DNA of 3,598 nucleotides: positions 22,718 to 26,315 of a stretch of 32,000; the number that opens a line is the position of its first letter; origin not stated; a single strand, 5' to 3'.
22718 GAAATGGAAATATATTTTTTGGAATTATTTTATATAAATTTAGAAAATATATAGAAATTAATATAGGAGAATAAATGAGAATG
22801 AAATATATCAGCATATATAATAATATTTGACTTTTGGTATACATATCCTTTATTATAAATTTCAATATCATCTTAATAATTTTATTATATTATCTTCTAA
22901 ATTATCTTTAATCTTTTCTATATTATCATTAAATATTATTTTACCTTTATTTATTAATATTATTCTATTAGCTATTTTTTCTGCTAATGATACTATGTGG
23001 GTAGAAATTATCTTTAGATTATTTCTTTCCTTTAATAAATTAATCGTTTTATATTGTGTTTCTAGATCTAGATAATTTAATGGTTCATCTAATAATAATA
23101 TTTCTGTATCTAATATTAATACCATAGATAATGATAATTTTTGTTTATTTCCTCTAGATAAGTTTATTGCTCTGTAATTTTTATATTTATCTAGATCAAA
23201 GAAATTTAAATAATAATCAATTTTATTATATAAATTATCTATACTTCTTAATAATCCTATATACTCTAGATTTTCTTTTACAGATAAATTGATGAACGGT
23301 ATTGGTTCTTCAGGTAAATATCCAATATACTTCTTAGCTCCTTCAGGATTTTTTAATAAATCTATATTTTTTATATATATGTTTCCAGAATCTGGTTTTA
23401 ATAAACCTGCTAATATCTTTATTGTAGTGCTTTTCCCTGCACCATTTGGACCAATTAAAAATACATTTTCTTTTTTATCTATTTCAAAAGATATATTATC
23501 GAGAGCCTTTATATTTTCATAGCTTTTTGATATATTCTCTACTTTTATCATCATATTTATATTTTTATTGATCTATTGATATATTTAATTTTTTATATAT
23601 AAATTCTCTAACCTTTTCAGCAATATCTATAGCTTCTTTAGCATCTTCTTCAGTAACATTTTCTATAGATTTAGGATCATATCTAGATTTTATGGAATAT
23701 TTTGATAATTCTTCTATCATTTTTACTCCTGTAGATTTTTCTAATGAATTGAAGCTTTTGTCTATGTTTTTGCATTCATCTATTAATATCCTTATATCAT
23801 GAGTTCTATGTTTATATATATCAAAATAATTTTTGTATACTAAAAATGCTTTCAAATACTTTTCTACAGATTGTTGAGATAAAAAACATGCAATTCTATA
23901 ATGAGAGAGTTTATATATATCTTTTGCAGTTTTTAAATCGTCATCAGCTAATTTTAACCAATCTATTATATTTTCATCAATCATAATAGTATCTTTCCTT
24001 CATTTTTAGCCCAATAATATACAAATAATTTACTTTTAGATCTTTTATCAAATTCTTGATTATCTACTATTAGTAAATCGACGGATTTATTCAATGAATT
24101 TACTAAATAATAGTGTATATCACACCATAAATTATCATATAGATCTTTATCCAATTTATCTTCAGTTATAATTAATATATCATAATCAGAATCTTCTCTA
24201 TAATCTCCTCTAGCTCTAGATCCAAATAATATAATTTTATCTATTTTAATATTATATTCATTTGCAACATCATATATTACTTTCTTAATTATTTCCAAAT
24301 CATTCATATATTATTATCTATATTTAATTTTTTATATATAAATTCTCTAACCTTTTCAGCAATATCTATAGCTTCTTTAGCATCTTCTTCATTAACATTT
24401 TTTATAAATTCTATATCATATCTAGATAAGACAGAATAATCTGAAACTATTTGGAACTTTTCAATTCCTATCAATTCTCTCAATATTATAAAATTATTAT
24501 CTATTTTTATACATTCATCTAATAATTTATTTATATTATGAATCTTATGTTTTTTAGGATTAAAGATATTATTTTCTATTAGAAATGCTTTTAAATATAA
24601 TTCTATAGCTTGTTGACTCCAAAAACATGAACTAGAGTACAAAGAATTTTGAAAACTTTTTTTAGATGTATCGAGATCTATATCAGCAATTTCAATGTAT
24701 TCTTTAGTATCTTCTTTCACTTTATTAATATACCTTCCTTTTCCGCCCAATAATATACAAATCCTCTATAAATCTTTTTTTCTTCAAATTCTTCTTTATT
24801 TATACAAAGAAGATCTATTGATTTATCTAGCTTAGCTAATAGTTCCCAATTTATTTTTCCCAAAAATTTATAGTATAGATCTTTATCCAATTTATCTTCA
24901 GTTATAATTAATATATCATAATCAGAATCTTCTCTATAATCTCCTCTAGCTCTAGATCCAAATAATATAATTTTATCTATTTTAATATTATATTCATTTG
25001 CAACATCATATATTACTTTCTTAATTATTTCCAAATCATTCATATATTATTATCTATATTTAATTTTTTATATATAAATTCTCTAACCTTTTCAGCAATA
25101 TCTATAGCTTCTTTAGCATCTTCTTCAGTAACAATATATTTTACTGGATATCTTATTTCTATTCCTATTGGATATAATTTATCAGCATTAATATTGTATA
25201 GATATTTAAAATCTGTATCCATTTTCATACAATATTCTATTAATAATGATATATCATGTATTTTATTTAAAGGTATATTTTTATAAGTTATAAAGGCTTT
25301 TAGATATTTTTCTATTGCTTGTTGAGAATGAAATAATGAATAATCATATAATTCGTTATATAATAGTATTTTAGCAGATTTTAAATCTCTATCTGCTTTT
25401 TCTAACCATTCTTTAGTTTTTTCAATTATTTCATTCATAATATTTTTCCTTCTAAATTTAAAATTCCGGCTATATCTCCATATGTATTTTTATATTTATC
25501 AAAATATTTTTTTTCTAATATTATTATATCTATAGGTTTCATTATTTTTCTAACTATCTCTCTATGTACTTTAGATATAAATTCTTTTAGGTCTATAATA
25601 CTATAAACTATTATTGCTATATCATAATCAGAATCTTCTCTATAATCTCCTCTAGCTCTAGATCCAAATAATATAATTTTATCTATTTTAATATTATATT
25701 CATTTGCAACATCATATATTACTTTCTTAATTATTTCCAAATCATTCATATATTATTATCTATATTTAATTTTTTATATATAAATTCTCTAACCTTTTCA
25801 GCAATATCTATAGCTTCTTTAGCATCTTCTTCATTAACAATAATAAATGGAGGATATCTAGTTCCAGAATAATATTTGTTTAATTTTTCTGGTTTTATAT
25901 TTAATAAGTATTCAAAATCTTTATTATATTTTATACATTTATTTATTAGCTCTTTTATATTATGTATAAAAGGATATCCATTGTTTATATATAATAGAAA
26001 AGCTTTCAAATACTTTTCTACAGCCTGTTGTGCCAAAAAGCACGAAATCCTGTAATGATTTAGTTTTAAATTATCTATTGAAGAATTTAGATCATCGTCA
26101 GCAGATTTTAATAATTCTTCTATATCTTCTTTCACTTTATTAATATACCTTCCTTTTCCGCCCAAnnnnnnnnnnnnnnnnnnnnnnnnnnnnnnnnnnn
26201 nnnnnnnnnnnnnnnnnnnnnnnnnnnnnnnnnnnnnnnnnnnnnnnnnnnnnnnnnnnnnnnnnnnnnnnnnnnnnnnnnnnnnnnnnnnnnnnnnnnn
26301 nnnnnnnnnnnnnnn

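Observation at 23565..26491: Four tandem MNT-HEPN pairs built on a perfectly conserved 215-bp block that is out of phase with the genes (cassette-like TA array)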

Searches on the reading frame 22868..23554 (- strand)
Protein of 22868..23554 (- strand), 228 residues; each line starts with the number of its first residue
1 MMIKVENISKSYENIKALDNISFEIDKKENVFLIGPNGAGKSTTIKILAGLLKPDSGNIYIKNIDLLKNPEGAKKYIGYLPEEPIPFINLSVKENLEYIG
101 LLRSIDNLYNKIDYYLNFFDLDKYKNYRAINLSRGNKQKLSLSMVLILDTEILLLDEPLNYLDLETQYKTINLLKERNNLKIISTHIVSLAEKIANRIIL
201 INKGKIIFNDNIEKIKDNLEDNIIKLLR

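Call 7: search_protein_families(library=pfam, proteins=[window:22868-23554:-], max_evalue=0.01)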
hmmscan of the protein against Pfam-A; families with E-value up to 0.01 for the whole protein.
window:22868-23554:- (228 aa): 13 families
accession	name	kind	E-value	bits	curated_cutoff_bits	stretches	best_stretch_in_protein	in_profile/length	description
PF00005.33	ABC_tran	-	1.1e-28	101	25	1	18-160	1-137/137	ABC transporter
PF13304.12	AAA_21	-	6.8e-09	36.6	27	2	32-59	3-32/304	AAA domain, putative AbiEii toxin, Type IV TA system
PF13555.12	AAA_29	-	3e-05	24.1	27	1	18-56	12-50/61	P-loop containing region of AAA domain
PF02463.25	SMC_N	-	0.00026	20.9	40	0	13-45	8-41/220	RecF/RecN/SMC N terminal domain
PF03215.21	Rad17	-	0.00046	20.6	23.8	1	16-54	33-71/186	Rad17 P-loop domain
PF03193.22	RsgA_GTPase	-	0.0012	19.2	30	0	9-53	88-131/174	RsgA GTPase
PF01695.23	IstB_IS21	-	0.0012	18.8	24.1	1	14-42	79-106/238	IstB-like ATP binding protein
PF07728.20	AAA_5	-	0.0015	18.9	22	0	30-56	1-27/139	AAA domain (dynein-related subfamily)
PF20720.3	nSTAND3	-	0.0016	18.6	27.2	1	15-68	4-58/155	Novel STAND NTPase 3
PF13476.12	AAA_23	-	0.0028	18.8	27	0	12-220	4-164/201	AAA domain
PF04310.18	MukB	-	0.004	17.3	23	0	22-64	21-62/226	MukB N-terminal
PF00004.35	AAA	-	0.0056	17.6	21.2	0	31-54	1-24/131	ATPase family associated with various cellular activities (AAA)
PF13401.12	AAA_22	-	0.0081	16.9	27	0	28-61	5-33/130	AAA domain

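Call 10: find_encoding_contigs(protein=window:22868-23554:-, flank=10000, max_places=6)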
Protein window:22868-23554:- (228 aa): 2 contigs read that carry it; 2 places shown.
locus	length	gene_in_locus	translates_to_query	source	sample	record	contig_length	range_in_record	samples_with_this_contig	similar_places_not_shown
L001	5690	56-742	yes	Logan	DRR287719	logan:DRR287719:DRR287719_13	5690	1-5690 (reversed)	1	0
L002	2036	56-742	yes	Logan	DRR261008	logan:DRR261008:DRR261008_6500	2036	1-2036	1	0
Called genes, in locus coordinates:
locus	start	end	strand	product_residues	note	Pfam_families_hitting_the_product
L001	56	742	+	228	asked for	PF00005:ABC_tran, PF13304:AAA_21 (faint)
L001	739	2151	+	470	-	-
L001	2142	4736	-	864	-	PF01411:tRNA-synt_2c, PF07973:tRNA_SAD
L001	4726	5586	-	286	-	PF23435:DUF7121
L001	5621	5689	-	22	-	?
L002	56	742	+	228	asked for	PF00005:ABC_tran, PF13304:AAA_21 (faint)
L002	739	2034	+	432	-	?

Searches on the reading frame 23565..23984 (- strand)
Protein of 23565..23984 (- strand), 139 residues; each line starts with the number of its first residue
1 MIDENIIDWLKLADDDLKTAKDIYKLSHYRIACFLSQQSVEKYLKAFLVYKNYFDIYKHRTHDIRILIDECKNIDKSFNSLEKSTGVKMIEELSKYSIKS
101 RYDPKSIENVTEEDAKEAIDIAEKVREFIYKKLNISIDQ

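Call 7: search_protein_families(library=pfam, proteins=[window:23565-23984:-], max_evalue=0.01)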
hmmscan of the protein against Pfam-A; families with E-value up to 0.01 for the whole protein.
window:23565-23984:- (139 aa): 2 families
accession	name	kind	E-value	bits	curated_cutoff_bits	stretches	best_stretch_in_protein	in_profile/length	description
PF05168.19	HEPN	-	8.2e-26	90.9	22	1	8-131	3-115/117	HEPN domain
PF24550.1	LIS_MGM1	-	0.0055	17.3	27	1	58-115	4-61/100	Dynamin-like GTPase MGM1-like, lipid interacting stalk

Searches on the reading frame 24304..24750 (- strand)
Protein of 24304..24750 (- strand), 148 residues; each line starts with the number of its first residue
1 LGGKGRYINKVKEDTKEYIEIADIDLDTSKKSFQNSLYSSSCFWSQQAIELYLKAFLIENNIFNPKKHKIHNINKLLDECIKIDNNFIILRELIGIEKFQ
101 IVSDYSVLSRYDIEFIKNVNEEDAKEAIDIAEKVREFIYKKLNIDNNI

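Call 7: search_protein_families(library=pfam, proteins=[window:24304-24750:-], max_evalue=0.01)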
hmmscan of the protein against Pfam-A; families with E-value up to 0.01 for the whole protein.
window:24304-24750:- (148 aa): 1 family
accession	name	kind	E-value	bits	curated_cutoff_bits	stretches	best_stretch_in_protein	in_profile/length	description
PF05168.19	HEPN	-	3.4e-24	85.7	22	1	16-140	2-115/117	HEPN domain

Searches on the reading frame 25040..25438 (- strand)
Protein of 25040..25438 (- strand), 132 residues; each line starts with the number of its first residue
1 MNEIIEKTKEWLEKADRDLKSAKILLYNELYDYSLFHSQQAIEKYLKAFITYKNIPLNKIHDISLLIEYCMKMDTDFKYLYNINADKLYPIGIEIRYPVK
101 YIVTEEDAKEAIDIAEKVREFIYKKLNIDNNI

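Call 7: search_protein_families(library=pfam, proteins=[window:25040-25438:-], max_evalue=0.01)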
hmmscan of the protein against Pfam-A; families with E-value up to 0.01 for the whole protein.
window:25040-25438:- (132 aa): 2 families
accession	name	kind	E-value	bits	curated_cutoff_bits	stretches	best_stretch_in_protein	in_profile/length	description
PF05168.19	HEPN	-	4.9e-28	98.1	22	1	9-124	2-115/117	HEPN domain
PF18728.6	HEPN_AbiV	-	0.00092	19.8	27.1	1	5-55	3-53/155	AbiV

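Call 20: search_solved_structures(query=window:25040-25438:-, max_evalue=0.01, show_alignments=2)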
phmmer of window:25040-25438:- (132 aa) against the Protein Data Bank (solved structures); distinct sequences matched with E-value up to 0.01: 3.
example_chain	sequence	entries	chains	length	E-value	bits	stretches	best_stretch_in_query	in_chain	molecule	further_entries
1wol_A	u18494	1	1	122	4.8e-06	29.9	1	7-122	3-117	122aa long conserved hypothetical protein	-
1ufb_A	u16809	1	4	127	0.0012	22.1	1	7-126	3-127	TT1696 protein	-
9xbd_A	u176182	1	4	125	0.0093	19.3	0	5-121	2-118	HEPN domain-containing protein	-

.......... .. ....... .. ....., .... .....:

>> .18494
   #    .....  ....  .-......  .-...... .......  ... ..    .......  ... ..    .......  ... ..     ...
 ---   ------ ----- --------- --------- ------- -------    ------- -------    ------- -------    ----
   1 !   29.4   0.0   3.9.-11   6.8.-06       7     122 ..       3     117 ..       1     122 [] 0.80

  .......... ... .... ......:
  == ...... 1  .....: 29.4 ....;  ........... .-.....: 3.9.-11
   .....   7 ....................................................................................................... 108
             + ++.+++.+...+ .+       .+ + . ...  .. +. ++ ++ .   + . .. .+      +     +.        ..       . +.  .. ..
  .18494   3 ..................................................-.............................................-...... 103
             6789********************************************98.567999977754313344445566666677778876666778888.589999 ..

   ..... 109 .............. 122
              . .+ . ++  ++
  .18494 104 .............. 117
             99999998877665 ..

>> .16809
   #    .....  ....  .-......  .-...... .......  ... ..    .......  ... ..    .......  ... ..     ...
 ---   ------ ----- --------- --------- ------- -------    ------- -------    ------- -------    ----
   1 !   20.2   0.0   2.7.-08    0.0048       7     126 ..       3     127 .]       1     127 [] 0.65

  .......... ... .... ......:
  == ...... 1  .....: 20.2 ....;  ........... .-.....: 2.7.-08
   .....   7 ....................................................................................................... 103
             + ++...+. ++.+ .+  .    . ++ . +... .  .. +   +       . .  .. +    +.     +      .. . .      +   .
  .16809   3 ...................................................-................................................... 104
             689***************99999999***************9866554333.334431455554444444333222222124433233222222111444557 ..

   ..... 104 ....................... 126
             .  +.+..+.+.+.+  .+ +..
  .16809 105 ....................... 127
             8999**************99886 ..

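Call 42: search_solved_structures(query=A2, max_evalue=0.1, show_alignments=5)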
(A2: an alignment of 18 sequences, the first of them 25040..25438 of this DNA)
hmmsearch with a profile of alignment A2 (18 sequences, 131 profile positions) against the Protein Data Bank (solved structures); distinct sequences matched with E-value up to 0.1: 7.
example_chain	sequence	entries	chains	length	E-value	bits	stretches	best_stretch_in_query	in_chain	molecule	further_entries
1wol_A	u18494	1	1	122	2.6e-12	50.1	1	4-121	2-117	122aa long conserved hypothetical protein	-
1ufb_A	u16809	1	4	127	3.5e-12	49.7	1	5-125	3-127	TT1696 protein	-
1o3u_A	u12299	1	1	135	1.5e-07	34.7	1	7-50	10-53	conserved hypothetical protein TM0613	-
6tmg_b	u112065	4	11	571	0.013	18.7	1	45-127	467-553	subunit b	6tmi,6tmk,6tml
3o10_A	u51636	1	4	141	0.015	18.5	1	6-120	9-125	Sacsin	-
4nqf_A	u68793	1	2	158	0.036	17.3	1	13-105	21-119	Nucleotidyltransferase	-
9xbd_A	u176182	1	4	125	0.07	16.4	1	2-120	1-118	HEPN domain-containing protein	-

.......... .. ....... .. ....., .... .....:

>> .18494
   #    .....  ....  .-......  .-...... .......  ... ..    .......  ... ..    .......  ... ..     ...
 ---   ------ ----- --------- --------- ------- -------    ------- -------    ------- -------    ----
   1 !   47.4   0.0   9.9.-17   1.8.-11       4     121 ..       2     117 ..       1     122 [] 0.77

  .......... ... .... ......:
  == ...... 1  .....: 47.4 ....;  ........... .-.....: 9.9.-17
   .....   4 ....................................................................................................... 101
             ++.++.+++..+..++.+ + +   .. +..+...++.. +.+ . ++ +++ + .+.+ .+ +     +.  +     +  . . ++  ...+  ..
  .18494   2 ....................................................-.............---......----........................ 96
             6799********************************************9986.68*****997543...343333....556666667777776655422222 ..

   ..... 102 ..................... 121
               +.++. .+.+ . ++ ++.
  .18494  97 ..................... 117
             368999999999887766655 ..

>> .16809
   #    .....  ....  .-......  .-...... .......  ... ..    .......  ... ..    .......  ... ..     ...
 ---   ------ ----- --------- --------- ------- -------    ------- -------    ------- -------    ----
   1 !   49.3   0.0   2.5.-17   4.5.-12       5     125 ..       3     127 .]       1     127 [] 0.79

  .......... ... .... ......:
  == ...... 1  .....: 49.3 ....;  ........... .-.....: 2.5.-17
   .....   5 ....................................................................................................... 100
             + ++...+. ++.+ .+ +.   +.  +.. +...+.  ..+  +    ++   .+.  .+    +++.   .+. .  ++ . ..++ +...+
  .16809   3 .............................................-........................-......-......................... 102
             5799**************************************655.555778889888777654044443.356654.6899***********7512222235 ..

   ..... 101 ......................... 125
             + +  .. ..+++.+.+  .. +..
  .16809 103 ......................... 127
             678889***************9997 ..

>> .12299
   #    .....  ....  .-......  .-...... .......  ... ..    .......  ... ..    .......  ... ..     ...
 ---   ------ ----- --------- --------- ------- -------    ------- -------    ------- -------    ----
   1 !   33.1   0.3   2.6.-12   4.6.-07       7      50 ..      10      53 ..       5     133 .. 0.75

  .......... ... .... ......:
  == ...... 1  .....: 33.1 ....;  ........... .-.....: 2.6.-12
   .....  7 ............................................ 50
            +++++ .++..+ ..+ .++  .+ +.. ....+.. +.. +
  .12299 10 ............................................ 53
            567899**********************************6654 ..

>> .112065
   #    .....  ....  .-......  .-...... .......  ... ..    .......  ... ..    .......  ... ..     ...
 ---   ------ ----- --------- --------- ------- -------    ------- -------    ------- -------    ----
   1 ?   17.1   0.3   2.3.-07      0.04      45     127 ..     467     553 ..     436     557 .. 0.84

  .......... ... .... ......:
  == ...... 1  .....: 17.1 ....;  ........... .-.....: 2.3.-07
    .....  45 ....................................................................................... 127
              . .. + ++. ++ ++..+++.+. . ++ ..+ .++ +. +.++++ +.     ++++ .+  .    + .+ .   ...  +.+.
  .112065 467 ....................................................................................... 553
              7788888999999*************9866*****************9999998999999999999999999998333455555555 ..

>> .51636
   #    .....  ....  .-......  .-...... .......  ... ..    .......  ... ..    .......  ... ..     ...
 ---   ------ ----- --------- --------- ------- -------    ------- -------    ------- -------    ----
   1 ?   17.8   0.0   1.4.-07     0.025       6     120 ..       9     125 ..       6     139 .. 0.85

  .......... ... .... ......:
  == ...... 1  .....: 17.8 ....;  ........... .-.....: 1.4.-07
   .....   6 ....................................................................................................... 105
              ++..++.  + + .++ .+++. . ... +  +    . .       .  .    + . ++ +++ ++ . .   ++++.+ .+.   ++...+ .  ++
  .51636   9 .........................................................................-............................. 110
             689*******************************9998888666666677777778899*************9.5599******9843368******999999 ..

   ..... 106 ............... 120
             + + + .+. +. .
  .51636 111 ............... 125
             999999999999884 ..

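Call 72: search_protein_families(library=ncbifam, proteins=[window:25040-25438:-], max_evalue=0.001)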
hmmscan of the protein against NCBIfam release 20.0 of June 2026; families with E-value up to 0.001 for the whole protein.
window:25040-25438:- (132 aa): 0 families

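Call 73: search_protein_families(library=padloc, proteins=[window:25040-25438:-], max_evalue=0.001)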
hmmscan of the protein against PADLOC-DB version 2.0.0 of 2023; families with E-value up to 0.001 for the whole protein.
window:25040-25438:- (132 aa): 0 families

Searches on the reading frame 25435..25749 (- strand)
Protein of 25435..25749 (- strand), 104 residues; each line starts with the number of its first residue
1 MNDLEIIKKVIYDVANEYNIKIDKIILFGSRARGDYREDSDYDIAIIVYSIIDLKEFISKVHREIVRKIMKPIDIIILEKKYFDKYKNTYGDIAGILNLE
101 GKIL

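Call 7: search_protein_families(library=pfam, proteins=[window:25435-25749:-], max_evalue=0.01)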
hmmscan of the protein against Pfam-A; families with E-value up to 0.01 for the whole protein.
window:25435-25749:- (104 aa): 3 families
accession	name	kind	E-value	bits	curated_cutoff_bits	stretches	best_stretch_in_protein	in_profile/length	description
PF18765.7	Polbeta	-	2e-12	47.5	26.9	1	13-81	5-72/93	Polymerase beta, Nucleotidyltransferase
PF01909.29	NTP_transf_2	-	1.9e-09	38.2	21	1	14-83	8-79/93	Nucleotidyltransferase domain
PF04439.18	Adenyl_transf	-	0.0069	16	22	1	7-59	7-57/279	Streptomycin adenylyltransferase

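Call 72: search_protein_families(library=ncbifam, proteins=[window:25435-25749:-], max_evalue=0.001)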
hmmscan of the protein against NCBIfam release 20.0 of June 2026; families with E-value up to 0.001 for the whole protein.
window:25435-25749:- (104 aa): 3 families
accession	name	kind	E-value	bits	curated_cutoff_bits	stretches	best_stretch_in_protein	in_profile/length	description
NF047752.1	MntA_antitoxin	equivalog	1.2e-11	44.5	60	1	20-80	5-64/106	type VII toxin-antitoxin system MntA family adenylyltransferase antitoxin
NF051895.1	anti_phage_HalB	equivalog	0.00014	21.5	190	1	25-48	2-25/211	anti-phage Hailong system nucleotidyltransferase HalB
NF012212.1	ANT_9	subfamily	0.00045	19.6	340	1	7-71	6-65/249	aminoglycoside nucleotidyltransferase ANT(9)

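Call 73: search_protein_families(library=padloc, proteins=[window:25435-25749:-], max_evalue=0.001)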
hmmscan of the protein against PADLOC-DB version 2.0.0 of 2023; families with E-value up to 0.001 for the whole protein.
window:25435-25749:- (104 aa): 9 families
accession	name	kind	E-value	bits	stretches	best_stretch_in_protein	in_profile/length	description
PDLC04903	PDC-S09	-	1.9e-14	51.9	1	5-89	9-96/108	-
PDLC04907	PDC-S09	-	1e-10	39.7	1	7-48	14-53/114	-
PDLC04906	PDC-S09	-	1.6e-06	26.4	1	5-79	9-81/98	-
PDLC04904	PDC-S09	-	4.3e-06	24.9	1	7-47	12-50/104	-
PDLC04902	PDC-S09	-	6e-06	24.5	1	9-75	10-74/97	-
PDLC04369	PDC-M05A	-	1.8e-05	22.5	1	10-70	91-153/201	-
PDLC04368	PDC-M05A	-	4.8e-05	21.3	1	10-70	95-157/201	-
PDLC04778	PDC-M70A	-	0.00036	18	1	16-57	41-82/355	-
PDLC04905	PDC-S09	-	0.00066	18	1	8-77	9-78/101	-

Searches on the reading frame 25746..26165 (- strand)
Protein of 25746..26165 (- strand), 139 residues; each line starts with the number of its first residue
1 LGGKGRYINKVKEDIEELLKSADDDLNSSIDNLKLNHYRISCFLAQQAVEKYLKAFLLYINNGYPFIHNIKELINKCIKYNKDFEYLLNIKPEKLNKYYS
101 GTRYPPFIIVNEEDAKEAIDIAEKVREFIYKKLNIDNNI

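Call 7: search_protein_families(library=pfam, proteins=[window:25746-26165:-], max_evalue=0.01)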
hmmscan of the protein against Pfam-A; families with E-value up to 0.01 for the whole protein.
window:25746-26165:- (139 aa): 1 family
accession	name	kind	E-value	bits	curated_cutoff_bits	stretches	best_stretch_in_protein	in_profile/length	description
PF05168.19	HEPN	-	1.9e-28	99.4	22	1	16-131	2-115/117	HEPN domain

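Call 72: search_protein_families(library=ncbifam, proteins=[window:25746-26135:-], max_evalue=0.001)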
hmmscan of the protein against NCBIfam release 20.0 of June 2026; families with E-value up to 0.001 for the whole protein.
window:25746-26135:- (129 aa): 0 families

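Call 73: search_protein_families(library=padloc, proteins=[window:25746-26135:-], max_evalue=0.001)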
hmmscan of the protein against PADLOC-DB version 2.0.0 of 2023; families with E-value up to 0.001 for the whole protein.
window:25746-26135:- (129 aa): 0 families
